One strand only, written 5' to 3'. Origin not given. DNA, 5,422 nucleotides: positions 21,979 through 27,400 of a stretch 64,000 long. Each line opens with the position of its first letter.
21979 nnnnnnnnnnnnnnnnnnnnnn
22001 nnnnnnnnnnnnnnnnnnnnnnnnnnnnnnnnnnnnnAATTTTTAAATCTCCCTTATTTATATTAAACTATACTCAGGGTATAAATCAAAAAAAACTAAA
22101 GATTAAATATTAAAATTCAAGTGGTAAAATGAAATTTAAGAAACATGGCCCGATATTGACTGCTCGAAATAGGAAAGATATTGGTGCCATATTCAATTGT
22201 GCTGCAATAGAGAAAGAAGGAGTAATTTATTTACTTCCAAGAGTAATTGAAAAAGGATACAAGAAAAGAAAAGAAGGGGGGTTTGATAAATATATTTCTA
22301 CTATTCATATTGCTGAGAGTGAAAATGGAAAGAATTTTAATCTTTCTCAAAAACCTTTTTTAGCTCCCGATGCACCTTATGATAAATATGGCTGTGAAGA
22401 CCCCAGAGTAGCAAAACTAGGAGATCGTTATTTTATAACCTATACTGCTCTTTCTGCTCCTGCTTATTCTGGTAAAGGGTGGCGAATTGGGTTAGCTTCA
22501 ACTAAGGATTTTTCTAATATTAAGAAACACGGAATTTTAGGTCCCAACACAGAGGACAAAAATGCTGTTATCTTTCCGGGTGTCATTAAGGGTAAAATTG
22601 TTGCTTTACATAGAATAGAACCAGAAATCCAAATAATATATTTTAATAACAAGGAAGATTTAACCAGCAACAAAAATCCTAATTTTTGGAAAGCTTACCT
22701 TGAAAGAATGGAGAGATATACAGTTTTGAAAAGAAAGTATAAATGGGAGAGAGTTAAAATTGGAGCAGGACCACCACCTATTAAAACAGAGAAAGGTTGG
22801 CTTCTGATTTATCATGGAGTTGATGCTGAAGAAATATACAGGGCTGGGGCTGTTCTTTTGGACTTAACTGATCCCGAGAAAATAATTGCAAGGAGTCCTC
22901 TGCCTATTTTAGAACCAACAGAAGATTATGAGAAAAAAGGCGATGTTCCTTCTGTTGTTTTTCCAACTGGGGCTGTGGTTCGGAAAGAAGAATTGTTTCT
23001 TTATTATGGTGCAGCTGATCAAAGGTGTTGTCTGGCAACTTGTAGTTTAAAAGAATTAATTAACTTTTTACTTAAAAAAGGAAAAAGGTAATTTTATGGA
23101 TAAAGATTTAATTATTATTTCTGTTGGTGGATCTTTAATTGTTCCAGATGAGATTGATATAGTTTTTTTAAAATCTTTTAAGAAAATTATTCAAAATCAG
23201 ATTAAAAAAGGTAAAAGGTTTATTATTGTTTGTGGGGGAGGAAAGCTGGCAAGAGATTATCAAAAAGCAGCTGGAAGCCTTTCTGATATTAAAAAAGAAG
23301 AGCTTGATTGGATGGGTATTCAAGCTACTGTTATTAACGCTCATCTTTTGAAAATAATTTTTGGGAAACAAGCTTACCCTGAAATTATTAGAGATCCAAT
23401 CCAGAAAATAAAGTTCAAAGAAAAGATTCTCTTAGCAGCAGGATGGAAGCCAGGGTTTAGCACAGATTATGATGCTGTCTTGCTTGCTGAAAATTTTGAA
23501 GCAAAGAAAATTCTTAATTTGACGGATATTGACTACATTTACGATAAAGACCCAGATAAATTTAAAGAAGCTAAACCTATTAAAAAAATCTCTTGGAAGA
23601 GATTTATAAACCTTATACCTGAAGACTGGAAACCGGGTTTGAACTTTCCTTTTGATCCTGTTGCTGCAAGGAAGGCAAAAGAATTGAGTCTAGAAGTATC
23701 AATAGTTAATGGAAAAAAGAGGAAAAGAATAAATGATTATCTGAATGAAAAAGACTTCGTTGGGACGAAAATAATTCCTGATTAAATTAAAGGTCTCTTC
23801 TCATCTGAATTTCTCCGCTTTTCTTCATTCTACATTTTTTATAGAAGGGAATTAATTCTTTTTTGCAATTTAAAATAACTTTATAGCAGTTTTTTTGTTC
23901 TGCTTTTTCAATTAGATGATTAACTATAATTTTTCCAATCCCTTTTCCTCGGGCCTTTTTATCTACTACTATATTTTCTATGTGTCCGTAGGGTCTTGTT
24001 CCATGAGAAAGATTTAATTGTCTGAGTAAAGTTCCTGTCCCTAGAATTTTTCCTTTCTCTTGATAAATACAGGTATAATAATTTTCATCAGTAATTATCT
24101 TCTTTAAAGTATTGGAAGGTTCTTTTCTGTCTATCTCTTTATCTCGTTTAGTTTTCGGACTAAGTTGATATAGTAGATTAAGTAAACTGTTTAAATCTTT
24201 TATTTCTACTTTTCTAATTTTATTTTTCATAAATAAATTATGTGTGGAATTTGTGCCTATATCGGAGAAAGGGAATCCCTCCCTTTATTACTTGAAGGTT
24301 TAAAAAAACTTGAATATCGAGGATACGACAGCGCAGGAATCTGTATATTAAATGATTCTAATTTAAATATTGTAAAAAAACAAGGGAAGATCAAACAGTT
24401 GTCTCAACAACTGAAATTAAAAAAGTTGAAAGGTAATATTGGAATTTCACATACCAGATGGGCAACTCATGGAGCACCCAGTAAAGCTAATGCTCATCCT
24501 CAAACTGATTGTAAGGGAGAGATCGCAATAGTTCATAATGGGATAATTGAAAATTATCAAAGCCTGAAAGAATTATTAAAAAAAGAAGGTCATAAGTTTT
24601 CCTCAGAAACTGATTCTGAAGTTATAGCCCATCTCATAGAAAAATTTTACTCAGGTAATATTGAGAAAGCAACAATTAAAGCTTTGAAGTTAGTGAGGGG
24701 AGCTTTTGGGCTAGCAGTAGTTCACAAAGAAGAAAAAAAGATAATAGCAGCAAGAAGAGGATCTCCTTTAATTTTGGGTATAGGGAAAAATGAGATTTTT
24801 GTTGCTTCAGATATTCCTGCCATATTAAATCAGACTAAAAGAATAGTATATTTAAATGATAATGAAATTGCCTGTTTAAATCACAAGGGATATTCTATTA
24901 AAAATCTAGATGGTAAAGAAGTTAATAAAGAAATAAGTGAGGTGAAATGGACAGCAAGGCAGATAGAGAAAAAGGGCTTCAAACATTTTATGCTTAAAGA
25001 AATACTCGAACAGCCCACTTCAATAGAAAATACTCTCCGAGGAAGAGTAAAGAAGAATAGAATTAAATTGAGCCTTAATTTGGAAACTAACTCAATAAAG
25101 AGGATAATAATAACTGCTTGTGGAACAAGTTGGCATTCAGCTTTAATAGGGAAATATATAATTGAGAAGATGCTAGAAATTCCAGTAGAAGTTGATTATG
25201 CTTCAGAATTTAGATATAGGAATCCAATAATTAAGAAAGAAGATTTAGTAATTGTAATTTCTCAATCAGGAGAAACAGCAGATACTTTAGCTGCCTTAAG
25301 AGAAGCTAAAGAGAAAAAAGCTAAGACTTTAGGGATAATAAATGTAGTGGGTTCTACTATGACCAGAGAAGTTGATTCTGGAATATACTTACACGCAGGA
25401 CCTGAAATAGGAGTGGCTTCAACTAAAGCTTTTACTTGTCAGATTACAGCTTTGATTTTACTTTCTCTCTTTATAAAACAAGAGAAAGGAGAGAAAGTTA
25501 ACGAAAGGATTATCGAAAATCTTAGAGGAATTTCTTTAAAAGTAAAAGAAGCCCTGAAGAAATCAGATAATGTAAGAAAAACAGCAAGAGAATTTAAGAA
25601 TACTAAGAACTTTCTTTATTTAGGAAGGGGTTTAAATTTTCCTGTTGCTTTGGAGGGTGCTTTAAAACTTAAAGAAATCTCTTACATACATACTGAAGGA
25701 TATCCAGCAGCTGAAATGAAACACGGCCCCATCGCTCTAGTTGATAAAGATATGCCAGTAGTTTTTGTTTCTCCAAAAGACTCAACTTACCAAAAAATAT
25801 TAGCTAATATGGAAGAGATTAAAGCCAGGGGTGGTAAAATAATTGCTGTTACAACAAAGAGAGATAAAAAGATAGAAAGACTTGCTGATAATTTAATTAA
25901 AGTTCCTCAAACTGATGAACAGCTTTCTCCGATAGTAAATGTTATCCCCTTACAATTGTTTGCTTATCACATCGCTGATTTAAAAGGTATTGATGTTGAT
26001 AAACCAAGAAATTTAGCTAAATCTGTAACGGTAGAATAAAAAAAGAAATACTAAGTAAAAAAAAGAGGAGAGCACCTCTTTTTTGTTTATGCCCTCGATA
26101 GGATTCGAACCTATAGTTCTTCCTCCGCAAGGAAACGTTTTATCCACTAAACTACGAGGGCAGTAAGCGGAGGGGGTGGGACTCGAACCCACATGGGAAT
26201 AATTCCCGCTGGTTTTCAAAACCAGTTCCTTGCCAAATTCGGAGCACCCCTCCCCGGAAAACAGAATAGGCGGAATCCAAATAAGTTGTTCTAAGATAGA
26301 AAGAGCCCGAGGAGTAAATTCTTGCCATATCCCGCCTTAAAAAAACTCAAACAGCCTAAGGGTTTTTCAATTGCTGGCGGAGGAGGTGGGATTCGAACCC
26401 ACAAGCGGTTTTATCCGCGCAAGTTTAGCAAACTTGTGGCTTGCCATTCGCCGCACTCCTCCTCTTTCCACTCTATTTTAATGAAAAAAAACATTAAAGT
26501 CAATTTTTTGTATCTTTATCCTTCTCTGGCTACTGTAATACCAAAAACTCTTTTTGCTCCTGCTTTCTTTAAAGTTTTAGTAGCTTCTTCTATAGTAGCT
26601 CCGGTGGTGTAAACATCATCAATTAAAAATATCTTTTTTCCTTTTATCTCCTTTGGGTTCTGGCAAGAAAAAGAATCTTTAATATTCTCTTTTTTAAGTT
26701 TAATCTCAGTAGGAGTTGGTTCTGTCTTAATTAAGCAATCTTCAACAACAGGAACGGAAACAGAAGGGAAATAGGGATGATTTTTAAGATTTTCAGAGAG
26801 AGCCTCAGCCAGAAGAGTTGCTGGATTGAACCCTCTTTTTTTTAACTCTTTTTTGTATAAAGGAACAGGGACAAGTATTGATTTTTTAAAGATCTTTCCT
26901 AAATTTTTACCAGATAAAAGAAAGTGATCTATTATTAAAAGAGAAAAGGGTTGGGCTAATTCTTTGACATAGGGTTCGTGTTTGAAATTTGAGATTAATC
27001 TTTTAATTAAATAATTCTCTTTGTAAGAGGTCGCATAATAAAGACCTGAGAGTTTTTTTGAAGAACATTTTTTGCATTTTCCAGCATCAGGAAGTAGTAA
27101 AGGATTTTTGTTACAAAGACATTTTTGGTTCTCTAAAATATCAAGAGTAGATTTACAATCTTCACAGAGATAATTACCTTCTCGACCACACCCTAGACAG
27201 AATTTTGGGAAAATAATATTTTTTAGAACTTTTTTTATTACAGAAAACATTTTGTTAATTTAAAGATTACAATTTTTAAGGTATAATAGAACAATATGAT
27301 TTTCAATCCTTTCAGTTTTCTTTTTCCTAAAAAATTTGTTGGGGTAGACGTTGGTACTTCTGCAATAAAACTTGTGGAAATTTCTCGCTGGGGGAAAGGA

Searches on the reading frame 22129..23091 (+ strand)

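Call 7: search_protein_families(library=pfam, proteins=[window:22129-23091:+], max_evalue=0.001)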
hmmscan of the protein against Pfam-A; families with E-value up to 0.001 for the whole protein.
window:22129-23091:+ (320 aa): 1 family
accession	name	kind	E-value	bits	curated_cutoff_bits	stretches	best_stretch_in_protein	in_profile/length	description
PF04041.19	Glyco_hydro_130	-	1.2e-61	208.9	26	1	19-314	33-318/320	beta-1,4-mannooligosaccharide phosphorylase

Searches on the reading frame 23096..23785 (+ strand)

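Call 54: search_protein_families(library=pfam, proteins=[window:23096-23785:+], max_evalue=0.1)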
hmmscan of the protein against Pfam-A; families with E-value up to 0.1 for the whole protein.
window:23096-23785:+ (229 aa): 1 family
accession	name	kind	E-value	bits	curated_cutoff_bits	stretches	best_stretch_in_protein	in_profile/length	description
PF00696.33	AA_kinase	-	1.8e-26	93.8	24.9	1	5-204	2-233/234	Amino acid kinase family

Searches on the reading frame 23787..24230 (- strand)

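Call 54: search_protein_families(library=pfam, proteins=[window:23787-24230:-], max_evalue=0.1)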
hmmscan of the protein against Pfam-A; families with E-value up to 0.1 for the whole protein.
window:23787-24230:- (147 aa): 7 families
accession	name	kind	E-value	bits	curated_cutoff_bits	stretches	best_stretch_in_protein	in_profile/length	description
PF00583.31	Acetyltransf_1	-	3.1e-17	63.4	20.7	1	33-133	15-114/116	Acetyltransferase (GNAT) family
PF13673.13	Acetyltransf_10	-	5e-13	49.6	23.6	1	41-144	21-116/128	Acetyltransferase (GNAT) domain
PF13508.13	Acetyltransf_7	-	2.5e-11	44.2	27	1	51-133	3-80/84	Acetyltransferase (GNAT) domain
PF13527.13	Acetyltransf_9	-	3.3e-05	24.3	25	1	5-115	2-106/127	Acetyltransferase (GNAT) domain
PF13420.13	Acetyltransf_4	-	0.00016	22.1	24.3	1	5-119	1-114/155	Acetyltransferase (GNAT) domain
PF14542.12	Acetyltransf_CG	-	0.0003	21.3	30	1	84-122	27-64/80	GCN5-related N-acetyl-transferase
PF08445.16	FR47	-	0.017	15.5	22.1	1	78-113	18-53/86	FR47-like protein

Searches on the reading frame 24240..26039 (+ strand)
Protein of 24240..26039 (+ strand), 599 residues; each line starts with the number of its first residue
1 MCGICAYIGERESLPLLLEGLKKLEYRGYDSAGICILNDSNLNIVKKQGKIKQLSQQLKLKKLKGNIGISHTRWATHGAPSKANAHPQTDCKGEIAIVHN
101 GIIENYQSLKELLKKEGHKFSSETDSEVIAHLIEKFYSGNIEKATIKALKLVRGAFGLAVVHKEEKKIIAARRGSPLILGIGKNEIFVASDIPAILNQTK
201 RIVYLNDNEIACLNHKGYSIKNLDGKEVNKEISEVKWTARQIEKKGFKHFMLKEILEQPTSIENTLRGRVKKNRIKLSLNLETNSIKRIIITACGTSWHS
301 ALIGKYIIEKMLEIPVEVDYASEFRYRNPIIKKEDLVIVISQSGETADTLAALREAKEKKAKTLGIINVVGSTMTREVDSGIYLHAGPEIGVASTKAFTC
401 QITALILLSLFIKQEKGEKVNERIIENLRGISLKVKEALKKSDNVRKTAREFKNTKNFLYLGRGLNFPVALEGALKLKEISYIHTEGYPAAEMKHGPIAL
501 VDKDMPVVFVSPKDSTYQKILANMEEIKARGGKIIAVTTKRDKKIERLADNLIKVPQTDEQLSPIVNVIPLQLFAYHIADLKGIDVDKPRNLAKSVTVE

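Call 7: search_protein_families(library=pfam, proteins=[window:24240-26039:+], max_evalue=0.001)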
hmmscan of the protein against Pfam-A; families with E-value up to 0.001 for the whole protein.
window:24240-26039:+ (599 aa): 5 families
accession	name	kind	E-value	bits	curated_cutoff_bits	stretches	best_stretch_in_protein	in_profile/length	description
PF01380.27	SIS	-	1.5e-63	212.9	25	2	286-407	5-127/131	SIS domain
PF13522.11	GATase_6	-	2e-22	80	27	1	64-191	9-130/130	Glutamine amidotransferase domain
PF13537.11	GATase_7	-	1.4e-18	67.5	25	1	81-196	9-122/123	Glutamine amidotransferase domain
PF13580.11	SIS_2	-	8.4e-05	23.1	27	1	319-366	90-136/138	SIS domain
PF13230.11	GATase_4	-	0.00073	19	23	0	54-140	60-145/272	Glutamine amidotransferases class-II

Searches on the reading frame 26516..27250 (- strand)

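Call 9: search_protein_families(library=pfam, proteins=[window:26516-27250:-], max_evalue=0.01)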
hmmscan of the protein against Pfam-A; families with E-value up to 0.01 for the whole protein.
window:26516-27250:- (244 aa): 4 families
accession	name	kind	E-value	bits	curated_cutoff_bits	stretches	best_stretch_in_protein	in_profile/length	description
PF00156.33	Pribosyltran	-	4.8e-09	36.1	26.3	1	148-239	48-122/158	Phosphoribosyl transferase domain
PF18912.6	DZR_2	-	6.9e-06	26.2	27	1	11-63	3-56/56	Double zinc ribbon domain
PF14681.12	UPRTase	-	0.00088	19.2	27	1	192-235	108-153/206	Uracil phosphoribosyltransferase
PF24390.1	PRTase-CE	-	0.006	16.9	27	0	192-228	92-129/253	PRTase-CE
